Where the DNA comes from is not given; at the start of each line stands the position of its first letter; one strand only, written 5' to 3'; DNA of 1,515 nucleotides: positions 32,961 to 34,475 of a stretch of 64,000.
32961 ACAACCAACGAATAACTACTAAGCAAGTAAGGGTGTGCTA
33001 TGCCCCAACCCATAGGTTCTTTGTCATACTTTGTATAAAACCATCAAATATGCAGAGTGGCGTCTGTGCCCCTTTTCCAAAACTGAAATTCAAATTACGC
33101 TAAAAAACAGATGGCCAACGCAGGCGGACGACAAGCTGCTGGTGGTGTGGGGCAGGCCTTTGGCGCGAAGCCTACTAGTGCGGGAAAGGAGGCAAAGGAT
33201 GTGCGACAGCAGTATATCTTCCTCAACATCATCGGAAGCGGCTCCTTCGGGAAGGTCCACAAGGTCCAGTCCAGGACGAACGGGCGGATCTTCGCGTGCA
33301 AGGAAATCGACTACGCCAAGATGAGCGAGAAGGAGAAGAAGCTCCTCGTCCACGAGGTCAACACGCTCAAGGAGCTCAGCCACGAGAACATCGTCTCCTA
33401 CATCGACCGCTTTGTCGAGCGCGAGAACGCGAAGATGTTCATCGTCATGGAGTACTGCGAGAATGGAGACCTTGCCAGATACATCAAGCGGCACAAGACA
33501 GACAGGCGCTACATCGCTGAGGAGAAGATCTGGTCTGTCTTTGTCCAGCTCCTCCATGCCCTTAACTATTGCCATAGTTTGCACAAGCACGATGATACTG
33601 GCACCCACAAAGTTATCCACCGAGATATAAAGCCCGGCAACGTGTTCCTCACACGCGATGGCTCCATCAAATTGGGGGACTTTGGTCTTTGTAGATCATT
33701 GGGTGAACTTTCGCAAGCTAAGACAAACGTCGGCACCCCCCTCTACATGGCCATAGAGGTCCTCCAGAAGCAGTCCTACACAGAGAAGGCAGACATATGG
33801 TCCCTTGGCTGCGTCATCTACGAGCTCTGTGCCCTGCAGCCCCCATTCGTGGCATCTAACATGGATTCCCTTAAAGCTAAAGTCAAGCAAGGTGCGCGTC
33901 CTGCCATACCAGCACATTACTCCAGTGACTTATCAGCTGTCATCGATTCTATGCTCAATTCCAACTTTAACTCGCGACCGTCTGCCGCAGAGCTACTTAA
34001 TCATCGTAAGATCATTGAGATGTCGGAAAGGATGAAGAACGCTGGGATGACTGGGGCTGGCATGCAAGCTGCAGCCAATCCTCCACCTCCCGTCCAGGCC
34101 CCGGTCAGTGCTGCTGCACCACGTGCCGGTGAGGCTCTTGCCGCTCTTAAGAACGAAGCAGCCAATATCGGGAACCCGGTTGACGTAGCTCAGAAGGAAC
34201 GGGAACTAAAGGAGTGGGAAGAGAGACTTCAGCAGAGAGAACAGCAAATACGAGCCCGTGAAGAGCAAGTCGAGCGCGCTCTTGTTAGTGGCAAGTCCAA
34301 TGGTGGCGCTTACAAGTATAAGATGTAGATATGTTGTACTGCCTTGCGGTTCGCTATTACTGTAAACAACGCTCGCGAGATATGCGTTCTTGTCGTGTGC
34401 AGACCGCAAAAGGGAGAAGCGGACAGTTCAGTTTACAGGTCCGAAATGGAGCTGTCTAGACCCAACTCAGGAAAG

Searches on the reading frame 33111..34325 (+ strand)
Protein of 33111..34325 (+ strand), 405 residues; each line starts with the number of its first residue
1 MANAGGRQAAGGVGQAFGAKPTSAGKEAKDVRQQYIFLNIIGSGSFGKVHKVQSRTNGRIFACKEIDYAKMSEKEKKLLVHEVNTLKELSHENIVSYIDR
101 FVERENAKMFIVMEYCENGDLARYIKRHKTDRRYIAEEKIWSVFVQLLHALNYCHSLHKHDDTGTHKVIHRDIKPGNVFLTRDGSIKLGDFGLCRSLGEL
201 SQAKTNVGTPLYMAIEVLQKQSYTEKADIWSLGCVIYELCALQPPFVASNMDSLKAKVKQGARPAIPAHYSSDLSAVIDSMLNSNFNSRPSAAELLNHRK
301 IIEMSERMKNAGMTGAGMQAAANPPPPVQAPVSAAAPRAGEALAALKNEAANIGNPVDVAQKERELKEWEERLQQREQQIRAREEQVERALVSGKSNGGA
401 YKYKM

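Call 9: search_protein_families(library=pfam, proteins=[window:33111-34325:+])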
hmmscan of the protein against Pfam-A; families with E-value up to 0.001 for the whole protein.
window:33111-34325:+ (405 aa): 5 families
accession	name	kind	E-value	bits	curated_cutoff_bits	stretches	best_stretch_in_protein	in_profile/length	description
PF00069.31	Pkinase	-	5.8e-67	226.3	31.7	1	37-299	3-261/263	Protein kinase domain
PF07714.23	PK_Tyr_Ser-Thr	-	1.1e-44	153.1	23.1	1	38-297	4-256/258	Protein tyrosine and serine/threonine kinase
PF03109.22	ABC1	-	5.7e-07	29.4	22.9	1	103-199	137-219/244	ABC1 atypical kinase-like domain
PF17667.7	Pkinase_fungal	-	5.2e-06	25.9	24.1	1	146-235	287-382/387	Fungal protein kinase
PF14531.12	Kinase-like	-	2.5e-05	24.1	25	1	166-248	164-253/289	Kinase-like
